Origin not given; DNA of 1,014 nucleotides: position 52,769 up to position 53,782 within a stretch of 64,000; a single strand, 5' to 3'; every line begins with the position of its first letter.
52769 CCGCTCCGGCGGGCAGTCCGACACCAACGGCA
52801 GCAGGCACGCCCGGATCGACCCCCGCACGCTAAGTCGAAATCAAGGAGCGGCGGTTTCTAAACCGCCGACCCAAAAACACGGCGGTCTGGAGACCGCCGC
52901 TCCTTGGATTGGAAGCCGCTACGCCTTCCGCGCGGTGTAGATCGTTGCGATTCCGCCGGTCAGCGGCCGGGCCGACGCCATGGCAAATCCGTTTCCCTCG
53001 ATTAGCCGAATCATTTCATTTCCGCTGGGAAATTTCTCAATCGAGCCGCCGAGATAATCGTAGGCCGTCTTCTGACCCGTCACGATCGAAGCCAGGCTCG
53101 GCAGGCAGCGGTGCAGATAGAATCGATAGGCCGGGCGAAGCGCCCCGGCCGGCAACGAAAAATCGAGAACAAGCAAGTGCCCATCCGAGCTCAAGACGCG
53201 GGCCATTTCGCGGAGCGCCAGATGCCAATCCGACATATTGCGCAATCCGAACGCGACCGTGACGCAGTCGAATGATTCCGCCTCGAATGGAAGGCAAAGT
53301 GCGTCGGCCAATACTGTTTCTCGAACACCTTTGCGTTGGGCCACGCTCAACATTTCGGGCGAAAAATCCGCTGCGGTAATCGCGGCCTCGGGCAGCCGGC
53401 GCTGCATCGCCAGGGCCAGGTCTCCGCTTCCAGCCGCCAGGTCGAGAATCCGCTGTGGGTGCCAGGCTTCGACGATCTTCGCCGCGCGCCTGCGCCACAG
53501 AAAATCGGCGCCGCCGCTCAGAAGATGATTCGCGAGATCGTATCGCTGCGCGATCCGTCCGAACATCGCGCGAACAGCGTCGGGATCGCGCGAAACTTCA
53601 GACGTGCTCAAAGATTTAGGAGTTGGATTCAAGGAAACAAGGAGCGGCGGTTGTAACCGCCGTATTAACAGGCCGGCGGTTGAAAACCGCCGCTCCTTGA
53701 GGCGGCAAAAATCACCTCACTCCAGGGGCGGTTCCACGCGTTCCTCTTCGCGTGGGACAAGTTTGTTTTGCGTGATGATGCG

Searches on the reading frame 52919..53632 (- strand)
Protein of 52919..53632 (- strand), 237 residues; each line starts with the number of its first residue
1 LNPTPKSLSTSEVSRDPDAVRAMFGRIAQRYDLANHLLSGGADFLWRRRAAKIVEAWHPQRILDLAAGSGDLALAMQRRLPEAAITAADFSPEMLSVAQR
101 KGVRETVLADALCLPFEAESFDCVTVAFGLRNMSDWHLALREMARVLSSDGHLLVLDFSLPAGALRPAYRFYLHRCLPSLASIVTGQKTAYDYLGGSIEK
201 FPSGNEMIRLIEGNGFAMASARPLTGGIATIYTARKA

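Call 75: search_protein_families(library=padloc, proteins=[window:52919-53632:-], max_evalue=1e-8)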
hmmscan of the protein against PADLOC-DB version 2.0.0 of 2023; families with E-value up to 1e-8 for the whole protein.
window:52919-53632:- (237 aa): 1 family
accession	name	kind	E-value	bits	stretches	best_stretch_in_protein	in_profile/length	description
PDLC04134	mad2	-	4.3e-13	46.9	1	19-159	253-398/492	mads_2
